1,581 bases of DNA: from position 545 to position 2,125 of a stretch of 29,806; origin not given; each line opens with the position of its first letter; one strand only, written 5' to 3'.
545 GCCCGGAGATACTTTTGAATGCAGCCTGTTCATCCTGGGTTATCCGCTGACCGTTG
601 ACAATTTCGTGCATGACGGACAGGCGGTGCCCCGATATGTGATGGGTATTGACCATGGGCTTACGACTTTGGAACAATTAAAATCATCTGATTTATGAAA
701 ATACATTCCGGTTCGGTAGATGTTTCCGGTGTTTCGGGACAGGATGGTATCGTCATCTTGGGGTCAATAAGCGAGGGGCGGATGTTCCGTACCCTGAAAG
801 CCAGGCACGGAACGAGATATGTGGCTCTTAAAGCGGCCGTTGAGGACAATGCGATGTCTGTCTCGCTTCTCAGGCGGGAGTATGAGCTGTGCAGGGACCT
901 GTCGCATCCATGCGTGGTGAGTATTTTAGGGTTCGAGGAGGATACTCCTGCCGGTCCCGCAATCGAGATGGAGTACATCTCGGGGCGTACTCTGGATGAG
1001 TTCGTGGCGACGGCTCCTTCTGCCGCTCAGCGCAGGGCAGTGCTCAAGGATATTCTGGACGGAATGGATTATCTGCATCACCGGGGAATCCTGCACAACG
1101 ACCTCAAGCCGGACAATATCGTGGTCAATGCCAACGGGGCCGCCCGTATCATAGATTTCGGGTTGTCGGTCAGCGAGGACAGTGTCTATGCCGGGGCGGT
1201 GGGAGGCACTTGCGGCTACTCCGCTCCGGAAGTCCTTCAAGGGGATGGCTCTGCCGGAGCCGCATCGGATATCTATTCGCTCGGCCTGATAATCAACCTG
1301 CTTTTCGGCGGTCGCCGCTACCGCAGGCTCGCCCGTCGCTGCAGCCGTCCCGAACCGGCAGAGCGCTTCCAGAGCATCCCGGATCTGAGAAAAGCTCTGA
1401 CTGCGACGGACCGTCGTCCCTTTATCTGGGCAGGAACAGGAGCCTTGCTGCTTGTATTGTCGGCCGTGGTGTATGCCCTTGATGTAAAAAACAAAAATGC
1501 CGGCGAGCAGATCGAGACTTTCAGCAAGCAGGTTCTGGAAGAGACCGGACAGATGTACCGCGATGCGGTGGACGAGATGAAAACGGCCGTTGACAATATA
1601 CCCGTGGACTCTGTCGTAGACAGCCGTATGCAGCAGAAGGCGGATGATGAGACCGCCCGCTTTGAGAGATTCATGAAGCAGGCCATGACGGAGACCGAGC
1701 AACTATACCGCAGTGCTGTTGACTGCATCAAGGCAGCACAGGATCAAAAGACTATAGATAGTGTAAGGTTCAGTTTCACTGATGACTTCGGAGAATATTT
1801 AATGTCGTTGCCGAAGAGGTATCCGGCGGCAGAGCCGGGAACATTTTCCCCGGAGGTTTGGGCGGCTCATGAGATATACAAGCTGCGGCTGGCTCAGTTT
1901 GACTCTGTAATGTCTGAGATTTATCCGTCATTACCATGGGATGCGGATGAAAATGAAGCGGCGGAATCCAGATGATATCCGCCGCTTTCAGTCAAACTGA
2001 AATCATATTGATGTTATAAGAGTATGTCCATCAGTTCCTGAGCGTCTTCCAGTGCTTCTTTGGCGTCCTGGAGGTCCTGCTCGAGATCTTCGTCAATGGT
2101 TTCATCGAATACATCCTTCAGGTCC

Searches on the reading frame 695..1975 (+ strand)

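Call 6: search_protein_families(library=pfam, proteins=[window:695-1975:+], max_evalue=0.01)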
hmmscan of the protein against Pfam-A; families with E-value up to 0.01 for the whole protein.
window:695-1975:+ (426 aa): 8 families
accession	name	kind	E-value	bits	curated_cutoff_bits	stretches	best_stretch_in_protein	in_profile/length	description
PF00069.31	Pkinase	-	3.5e-33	115.5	31.7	1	26-207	11-194/263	Protein kinase domain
PF07714.23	PK_Tyr_Ser-Thr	-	2e-20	73.6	23.1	1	23-200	13-194/258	Protein tyrosine and serine/threonine kinase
PF01636.29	APH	-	1.4e-05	25.4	23.2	1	129-162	167-201/239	Phosphotransferase enzyme family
PF03109.22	ABC1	-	4.6e-05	23.1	22.9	1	91-159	146-215/244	ABC1 atypical kinase-like domain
PF19974.5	TCAD9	-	0.0022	17.7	40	1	115-155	282-321/429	Ternary complex associated domain 9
PF06293.20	Kdo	-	0.0037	17.2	21.3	1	99-155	104-166/207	Lipopolysaccharide kinase (Kdo/WaaP) family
PF17667.7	Pkinase_fungal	-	0.0038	16.5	24.1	1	115-183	290-367/387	Fungal protein kinase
PF15665.10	FAM184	-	0.0053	16.9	32.7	1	258-352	1-93/211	Family with sequence similarity 184, A and B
